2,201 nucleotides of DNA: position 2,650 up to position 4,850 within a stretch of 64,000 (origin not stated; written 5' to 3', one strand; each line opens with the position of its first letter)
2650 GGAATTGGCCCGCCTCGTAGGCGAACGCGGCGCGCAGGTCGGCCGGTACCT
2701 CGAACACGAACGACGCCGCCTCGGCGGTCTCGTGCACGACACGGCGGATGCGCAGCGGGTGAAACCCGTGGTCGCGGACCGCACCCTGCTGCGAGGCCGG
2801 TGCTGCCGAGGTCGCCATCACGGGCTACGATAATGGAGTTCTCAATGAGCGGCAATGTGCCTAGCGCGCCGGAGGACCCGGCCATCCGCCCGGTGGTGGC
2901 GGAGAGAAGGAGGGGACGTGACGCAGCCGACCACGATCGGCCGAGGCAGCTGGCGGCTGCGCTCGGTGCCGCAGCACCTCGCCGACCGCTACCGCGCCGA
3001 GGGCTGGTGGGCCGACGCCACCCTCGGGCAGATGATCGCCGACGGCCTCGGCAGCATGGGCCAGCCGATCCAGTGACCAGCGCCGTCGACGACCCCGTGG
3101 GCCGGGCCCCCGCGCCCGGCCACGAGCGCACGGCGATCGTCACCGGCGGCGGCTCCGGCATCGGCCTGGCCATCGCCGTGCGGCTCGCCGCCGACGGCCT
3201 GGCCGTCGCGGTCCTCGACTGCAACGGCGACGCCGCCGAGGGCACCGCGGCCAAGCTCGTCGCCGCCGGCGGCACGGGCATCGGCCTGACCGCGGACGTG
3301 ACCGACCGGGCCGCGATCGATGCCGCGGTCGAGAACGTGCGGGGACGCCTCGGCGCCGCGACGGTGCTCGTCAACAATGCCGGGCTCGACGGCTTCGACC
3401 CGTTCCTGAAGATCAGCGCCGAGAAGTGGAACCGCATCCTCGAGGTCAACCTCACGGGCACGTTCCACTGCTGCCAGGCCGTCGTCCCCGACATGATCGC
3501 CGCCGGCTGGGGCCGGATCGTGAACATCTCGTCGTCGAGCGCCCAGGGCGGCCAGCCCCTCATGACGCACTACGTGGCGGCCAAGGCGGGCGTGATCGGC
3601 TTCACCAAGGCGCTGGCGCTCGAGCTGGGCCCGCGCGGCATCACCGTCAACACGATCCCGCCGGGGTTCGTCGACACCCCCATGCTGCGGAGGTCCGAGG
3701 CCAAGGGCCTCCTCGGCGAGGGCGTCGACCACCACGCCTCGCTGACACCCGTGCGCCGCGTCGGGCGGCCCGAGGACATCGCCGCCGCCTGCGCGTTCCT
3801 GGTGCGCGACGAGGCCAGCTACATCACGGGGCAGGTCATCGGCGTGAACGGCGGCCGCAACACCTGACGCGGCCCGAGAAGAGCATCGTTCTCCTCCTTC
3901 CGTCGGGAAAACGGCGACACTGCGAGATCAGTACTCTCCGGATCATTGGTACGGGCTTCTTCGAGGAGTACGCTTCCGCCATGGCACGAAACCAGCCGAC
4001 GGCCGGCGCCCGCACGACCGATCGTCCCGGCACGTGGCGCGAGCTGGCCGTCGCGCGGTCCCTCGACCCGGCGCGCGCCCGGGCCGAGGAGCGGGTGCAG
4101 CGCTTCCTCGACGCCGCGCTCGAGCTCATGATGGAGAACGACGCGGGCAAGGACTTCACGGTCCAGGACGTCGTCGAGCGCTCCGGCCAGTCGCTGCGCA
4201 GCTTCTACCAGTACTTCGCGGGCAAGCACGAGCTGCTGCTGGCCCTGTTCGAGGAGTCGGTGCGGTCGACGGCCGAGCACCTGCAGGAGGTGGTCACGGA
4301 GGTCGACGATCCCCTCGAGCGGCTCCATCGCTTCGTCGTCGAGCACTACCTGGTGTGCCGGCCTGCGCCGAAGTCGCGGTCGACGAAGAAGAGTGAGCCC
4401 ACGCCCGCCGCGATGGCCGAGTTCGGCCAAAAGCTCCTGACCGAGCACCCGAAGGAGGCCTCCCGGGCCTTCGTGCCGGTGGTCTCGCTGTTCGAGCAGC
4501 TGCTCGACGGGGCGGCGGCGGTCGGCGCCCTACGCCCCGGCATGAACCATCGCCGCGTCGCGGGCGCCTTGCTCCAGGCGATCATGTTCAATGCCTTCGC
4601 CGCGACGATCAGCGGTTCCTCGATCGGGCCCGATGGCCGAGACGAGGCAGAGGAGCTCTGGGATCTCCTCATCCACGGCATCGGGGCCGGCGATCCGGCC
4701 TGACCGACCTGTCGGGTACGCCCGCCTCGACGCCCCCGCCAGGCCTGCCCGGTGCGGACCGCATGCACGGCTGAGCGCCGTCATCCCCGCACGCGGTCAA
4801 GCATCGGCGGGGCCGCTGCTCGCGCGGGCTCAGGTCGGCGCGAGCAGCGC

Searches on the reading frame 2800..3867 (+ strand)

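Call 25: search_protein_families(library=pfam, proteins=[window:2800-3867:+], max_evalue=0.01)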
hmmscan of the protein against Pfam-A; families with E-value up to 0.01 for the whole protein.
window:2800-3867:+ (355 aa): 5 families
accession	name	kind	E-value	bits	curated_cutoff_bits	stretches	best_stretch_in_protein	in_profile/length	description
PF13561.12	adh_short_C2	-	3.4e-64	217.1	27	1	119-353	6-235/236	Enoyl-(Acyl carrier protein) reductase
PF00106.31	adh_short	-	8.5e-61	205.3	26.6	1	111-300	2-191/195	short chain dehydrogenase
PF08659.16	KR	-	1.4e-10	41.8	22.6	1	111-266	2-157/180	KR domain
PF23441.1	SDR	-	9.3e-08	32.2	27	1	111-352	9-254/258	SDR-like rossmann domain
PF01370.27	Epimerase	-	0.0079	16.1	20.9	0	113-250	2-120/240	NAD dependent epimerase/dehydratase family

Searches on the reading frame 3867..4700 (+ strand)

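Call 25: search_protein_families(library=pfam, proteins=[window:3867-4700:+], max_evalue=0.01)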
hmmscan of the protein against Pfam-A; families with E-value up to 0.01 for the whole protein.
window:3867-4700:+ (278 aa): 1 family
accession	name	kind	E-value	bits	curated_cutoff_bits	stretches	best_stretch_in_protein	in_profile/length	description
PF00440.29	TetR_N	-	7e-08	32.6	24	1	81-127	2-47/47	Bacterial regulatory proteins, tetR family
